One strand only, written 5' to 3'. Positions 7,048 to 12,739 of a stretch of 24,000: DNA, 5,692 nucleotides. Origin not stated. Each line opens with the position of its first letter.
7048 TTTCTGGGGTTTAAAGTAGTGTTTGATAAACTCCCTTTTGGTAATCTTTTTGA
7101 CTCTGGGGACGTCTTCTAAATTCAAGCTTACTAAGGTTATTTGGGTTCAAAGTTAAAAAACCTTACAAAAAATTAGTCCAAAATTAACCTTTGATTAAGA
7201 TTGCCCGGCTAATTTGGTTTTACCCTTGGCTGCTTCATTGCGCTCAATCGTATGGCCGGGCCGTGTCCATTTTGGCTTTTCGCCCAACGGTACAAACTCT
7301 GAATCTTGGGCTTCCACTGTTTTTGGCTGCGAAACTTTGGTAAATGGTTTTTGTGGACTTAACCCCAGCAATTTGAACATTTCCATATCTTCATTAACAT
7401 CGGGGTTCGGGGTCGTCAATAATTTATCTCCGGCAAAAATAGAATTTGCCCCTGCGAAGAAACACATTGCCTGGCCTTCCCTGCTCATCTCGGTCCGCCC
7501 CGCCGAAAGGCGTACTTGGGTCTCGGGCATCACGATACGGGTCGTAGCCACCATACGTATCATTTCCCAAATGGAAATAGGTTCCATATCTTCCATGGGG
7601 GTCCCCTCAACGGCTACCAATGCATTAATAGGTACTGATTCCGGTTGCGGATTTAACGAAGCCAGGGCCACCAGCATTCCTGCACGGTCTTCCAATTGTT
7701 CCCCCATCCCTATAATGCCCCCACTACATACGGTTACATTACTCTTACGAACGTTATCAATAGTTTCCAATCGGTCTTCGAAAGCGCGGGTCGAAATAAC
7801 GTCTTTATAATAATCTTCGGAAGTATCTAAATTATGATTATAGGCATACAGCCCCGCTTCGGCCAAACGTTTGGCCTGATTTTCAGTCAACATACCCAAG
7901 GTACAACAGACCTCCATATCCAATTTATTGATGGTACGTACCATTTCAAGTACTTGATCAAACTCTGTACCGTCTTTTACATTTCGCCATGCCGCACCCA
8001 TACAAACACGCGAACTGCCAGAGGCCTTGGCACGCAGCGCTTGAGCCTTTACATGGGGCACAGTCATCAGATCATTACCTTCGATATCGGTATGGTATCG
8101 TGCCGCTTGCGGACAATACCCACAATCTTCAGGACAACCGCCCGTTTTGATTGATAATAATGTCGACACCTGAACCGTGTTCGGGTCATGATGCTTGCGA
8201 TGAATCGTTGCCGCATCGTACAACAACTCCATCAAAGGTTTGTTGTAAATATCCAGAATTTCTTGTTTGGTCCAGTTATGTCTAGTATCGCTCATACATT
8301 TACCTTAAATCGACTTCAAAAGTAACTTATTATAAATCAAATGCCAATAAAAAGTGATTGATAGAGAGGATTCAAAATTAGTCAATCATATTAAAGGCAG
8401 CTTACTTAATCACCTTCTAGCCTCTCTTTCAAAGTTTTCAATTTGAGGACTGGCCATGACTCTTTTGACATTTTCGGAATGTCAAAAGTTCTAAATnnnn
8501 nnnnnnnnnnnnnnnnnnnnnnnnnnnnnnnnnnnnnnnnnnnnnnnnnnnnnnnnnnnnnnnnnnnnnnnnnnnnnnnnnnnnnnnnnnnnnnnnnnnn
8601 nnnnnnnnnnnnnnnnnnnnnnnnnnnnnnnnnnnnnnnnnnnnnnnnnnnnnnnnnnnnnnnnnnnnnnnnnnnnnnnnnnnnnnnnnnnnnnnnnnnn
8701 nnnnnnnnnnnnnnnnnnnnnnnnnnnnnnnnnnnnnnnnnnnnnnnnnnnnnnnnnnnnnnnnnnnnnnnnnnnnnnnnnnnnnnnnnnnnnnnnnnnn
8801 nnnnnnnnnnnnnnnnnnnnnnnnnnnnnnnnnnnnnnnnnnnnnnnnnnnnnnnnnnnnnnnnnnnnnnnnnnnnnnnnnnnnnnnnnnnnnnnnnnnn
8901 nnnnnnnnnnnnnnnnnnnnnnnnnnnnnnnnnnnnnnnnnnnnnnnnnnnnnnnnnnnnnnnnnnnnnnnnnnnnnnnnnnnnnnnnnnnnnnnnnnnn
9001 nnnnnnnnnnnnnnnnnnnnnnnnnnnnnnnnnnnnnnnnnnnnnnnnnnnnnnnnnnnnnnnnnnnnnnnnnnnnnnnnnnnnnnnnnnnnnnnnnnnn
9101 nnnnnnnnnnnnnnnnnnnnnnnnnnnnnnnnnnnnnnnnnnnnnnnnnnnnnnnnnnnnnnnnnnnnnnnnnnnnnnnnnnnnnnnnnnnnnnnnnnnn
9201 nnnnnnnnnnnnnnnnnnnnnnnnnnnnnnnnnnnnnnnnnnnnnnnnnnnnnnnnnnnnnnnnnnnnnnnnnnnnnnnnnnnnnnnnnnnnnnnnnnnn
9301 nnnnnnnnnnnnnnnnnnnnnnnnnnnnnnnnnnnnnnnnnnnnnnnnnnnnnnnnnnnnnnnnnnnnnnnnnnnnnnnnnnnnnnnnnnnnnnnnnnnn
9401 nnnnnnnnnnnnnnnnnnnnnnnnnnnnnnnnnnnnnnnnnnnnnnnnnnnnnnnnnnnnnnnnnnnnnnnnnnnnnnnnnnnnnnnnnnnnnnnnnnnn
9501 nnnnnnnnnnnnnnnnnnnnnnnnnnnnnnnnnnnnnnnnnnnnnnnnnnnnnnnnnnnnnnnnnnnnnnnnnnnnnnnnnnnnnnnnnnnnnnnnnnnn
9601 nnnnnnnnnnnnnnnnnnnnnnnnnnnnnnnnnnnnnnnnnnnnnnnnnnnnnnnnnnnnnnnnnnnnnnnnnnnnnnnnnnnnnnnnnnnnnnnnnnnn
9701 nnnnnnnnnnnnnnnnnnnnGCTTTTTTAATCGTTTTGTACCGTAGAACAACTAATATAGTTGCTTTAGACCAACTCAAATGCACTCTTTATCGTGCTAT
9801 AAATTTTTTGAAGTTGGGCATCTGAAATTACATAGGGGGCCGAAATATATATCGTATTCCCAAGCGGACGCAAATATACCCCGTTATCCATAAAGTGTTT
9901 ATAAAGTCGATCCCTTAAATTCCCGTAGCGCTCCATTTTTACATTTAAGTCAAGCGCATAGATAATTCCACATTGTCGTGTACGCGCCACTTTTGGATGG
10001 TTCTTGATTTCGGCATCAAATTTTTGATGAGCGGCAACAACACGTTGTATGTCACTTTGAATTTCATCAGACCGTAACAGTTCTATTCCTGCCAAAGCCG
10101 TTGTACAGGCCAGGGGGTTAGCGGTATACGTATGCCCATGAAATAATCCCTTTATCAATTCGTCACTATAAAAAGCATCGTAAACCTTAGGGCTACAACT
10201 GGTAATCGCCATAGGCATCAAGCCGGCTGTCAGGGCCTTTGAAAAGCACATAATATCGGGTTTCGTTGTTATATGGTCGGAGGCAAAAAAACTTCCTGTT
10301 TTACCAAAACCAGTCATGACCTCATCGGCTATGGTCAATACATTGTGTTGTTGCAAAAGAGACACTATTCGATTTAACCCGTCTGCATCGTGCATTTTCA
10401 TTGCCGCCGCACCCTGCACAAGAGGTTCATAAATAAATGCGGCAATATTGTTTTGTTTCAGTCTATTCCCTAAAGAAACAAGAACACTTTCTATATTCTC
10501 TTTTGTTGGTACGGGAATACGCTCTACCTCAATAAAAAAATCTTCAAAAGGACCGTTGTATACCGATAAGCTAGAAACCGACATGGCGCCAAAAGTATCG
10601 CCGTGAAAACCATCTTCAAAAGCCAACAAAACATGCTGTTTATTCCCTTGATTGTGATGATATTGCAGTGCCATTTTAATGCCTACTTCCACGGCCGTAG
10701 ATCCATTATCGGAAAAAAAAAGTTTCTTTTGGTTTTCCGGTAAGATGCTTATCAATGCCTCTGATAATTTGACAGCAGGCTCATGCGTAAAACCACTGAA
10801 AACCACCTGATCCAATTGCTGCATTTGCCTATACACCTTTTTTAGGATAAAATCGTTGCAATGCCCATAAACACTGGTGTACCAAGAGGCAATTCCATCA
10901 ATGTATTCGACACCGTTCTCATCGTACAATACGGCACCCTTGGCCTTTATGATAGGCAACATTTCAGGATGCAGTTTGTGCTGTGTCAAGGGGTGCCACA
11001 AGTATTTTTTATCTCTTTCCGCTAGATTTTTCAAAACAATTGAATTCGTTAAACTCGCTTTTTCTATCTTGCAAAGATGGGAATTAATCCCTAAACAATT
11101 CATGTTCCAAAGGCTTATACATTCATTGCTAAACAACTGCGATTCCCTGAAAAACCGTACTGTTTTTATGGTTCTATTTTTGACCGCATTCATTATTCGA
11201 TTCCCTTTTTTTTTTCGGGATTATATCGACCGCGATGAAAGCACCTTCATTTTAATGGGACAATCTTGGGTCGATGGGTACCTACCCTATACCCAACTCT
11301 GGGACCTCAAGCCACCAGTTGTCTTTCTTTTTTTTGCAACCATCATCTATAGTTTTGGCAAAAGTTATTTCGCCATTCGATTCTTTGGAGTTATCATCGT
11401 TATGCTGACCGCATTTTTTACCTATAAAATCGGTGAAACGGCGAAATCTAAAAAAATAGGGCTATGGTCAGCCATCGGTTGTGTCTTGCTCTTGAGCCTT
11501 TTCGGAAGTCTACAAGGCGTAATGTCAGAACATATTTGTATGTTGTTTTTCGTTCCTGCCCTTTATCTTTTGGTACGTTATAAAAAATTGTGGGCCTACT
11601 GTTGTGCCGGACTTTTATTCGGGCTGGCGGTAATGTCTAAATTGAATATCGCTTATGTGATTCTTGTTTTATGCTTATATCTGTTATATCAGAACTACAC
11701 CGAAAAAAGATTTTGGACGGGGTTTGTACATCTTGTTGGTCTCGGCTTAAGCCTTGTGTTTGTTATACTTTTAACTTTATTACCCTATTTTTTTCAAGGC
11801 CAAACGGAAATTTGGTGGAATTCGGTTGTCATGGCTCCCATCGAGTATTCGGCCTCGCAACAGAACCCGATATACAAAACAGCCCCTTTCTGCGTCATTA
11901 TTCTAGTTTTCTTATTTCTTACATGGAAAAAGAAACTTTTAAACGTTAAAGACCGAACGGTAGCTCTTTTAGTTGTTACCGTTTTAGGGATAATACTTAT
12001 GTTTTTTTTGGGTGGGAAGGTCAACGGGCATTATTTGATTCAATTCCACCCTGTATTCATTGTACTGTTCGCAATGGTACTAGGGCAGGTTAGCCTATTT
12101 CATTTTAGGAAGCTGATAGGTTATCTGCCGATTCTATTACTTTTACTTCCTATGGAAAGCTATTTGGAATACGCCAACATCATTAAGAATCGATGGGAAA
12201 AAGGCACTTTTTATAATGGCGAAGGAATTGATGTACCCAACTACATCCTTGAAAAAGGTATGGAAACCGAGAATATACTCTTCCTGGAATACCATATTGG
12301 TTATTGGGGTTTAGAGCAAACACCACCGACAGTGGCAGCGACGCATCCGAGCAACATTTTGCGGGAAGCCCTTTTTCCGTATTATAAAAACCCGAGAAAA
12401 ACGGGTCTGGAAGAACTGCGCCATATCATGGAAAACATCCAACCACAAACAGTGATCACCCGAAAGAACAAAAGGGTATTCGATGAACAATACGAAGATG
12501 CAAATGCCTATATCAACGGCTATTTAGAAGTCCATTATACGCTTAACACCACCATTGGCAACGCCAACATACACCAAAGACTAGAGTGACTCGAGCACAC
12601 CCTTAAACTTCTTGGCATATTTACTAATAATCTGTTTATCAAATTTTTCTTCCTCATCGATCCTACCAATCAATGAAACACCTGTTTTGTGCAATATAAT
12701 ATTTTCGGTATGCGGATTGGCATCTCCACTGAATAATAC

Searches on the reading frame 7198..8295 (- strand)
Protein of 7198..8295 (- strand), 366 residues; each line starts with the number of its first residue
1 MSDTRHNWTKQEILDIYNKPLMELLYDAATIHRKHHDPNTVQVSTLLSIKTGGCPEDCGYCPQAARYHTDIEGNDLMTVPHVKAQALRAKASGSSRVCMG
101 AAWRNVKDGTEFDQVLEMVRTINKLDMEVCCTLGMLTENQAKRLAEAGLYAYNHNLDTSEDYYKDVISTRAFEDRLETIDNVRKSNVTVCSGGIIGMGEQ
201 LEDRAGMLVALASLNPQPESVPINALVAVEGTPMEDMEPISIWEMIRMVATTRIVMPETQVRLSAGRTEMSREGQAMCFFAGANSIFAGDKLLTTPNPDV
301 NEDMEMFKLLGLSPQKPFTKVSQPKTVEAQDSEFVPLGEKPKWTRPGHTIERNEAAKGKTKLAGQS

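Call 7: search_protein_families(library=ncbifam, proteins=[window:7198-8295:-], max_evalue=0.01)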
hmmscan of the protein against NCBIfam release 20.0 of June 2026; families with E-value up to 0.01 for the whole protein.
window:7198-8295:- (366 aa): 18 families
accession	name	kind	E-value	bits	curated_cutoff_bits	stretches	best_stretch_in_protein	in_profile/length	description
TIGR00433.2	bioB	equivalog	5.4e-121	403.6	225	1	7-312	2-306/307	biotin synthase BioB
NF006308.0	PRK08508.1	equivalog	2.2e-52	178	377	1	43-313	6-273/279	biotin synthase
TIGR03957.1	rSAM_HmdB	equivalog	3e-20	72.7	320.9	1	22-286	18-278/317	5,10-methenyltetrahydromethanopterin hydrogenase cofactor biosynthesis protein HmdB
TIGR03910.1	pyrrolys_PylB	equivalog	8.1e-16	57.8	348.2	1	12-262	25-274/347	methylornithine synthase PylB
NF053743.1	LipS2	equivalog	6.8e-15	55.3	270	1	49-261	28-236/292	LipS2 family lipoyl synthase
TIGR03550.1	F420_cofG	equivalog_domain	1.1e-10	41.2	213.35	1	53-261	13-241/322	7,8-didemethyl-8-hydroxy-5-deazariboflavin synthase CofG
NF004884.0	PRK06245.1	equivalog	4.4e-10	38.9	209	1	51-259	22-245/340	7,8-didemethyl-8-hydroxy-5-deazariboflavin synthase subunit CofG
NF006687.0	PRK09234.1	equivalog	4.1e-09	35.2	1018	1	128-265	189-316/849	bifunctional FO biosynthesis protein CofGH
TIGR03956.1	rSAM_HydE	equivalog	4.4e-09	36.1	254.6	1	11-286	17-289/340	[FeFe] hydrogenase H-cluster radical SAM maturase HydE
NF004019.1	PRK05481.1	subfamily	7e-07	28.8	203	1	110-211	110-214/286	lipoyl synthase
NF053742.1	LipS1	equivalog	1.4e-06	28.1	230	1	47-268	10-224/268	LipS1 family lipoyl synthase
NF009544.0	PRK12928.1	subfamily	3.9e-06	26.4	210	1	111-211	130-234/300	lipoyl synthase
NF053790.1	LplA_LipA_fuse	exception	3e-05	22.8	800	1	111-207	443-540/606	bifunctional lipoate--protein ligase/lipoyl synthase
NF001199.0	PRK00164.2-1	equivalog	3.3e-05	23.2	231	1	51-186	19-149/308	GTP 3',8-cyclase MoaA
TIGR03551.1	F420_cofH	equivalog_domain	5.2e-05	22.3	374.1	1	22-131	16-123/345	5-amino-6-(D-ribitylamino)uracil--L-tyrosine 4-hydroxyphenyl transferase CofH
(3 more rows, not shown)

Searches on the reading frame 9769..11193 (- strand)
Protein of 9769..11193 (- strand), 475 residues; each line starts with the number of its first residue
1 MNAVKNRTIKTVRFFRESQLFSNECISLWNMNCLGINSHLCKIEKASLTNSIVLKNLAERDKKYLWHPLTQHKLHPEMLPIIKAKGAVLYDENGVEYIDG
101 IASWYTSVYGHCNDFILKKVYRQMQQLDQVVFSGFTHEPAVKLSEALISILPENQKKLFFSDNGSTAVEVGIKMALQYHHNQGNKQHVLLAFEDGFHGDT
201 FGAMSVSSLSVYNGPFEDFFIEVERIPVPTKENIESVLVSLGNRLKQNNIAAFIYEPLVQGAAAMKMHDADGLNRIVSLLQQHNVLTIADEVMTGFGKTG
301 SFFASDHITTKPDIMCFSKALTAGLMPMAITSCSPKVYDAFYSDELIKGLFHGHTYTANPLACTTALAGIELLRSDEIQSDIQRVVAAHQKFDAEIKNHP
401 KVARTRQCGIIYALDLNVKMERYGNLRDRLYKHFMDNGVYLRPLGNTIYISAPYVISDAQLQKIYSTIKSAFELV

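Call 6: search_protein_families(library=pfam, proteins=[window:9769-11193:-], max_evalue=0.01)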
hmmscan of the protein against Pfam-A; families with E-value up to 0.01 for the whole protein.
window:9769-11193:- (475 aa): 1 family
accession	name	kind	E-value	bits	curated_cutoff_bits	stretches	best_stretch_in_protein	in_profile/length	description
PF00202.27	Aminotran_3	-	1.5e-89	301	30.5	1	76-471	8-402/403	Aminotransferase class-III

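Call 7: search_protein_families(library=ncbifam, proteins=[window:9769-11193:-], max_evalue=0.01)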
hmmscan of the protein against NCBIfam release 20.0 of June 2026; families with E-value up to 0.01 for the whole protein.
window:9769-11193:- (475 aa): 69 families (the best 25 are shown)
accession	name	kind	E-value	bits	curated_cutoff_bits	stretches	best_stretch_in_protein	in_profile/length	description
TIGR00508.1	bioA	equivalog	4.2e-159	529.6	405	1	65-472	1-418/419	adenosylmethionine--8-amino-7-oxononanoate transaminase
NF004624.0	PRK05964.1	equivalog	5.1e-147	489.8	494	1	56-473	5-423/427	adenosylmethionine--8-amino-7-oxononanoate transaminase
NF005443.0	PRK07030.1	equivalog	8.8e-102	341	729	1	56-468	6-440/451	adenosylmethionine--8-amino-7-oxononanoate transaminase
NF005940.0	PRK07986.1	equivalog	6.5e-95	318.1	625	1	60-472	8-421/429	adenosylmethionine--8-amino-7-oxononanoate transaminase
NF005683.0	PRK07481.1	subfamily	1.9e-68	231.5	575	1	57-473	6-448/453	hypothetical protein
NF052567.1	OmAmTferAptACaul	equivalog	3.2e-68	230.4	500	1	66-473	6-429/431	omega-aminotransferase AptA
NF005682.0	PRK07480.1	subfamily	8.7e-66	222.5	510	1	53-473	9-450/459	aminotransferase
NF004767.0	PRK06105.1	subfamily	1.8e-65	221.3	517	1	54-473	5-448/460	aminotransferase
TIGR00707.1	argD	subfamily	1.2e-61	208.6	410.05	1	78-472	10-380/381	acetylornithine/succinylornithine family transaminase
NF041821.1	daptide_amino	equivalog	1.1e-60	205.4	450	1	73-471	9-403/405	daptide-type RiPP biosynthesis aminotransferase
NF005812.0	PRK07678.1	subfamily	2.8e-60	204.2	488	1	55-473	8-448/451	aminotransferase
NF005102.0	PRK06541.1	equivalog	1.7e-59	201.6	574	1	55-471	10-452/460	aspartate aminotransferase family protein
NF005447.0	PRK07036.1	equivalog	3e-59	200.9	618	1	53-473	9-453/468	aminotransferase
NF004426.0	PRK05769.1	equivalog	2.2e-57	194.8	552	1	55-472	18-437/441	acetyl ornithine aminotransferase family protein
NF005685.0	PRK07483.1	equivalog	3e-57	194.4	485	1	77-473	12-436/444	aspartate aminotransferase family protein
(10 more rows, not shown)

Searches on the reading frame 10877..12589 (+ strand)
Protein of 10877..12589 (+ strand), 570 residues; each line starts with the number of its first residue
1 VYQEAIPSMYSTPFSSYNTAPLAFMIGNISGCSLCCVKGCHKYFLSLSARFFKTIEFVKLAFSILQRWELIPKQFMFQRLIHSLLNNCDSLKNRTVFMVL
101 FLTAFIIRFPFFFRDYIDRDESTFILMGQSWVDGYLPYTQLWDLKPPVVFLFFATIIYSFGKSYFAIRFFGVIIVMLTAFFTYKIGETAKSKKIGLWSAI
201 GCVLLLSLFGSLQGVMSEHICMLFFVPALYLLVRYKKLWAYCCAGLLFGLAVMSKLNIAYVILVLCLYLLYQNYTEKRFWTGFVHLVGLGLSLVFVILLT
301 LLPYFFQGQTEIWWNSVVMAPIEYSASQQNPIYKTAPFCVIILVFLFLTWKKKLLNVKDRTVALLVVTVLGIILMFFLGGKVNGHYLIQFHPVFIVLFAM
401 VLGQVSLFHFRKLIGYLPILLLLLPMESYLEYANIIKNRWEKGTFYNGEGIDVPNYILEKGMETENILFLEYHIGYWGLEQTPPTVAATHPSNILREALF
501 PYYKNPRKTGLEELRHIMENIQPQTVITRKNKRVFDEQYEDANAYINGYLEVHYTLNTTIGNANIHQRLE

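Call 6: search_protein_families(library=pfam, proteins=[window:10877-12589:+], max_evalue=0.01)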
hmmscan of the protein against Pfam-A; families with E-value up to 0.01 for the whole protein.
window:10877-12589:+ (570 aa): 2 families
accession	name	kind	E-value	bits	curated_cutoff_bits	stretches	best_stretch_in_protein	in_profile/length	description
PF13231.12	PMT_2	-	3.4e-11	44.1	26.1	1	145-296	2-154/160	Dolichyl-phosphate-mannose-protein mannosyltransferase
PF02366.24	PMT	-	0.00016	21.7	22.7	1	156-295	71-227/245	Dolichyl-phosphate-mannose-protein mannosyltransferase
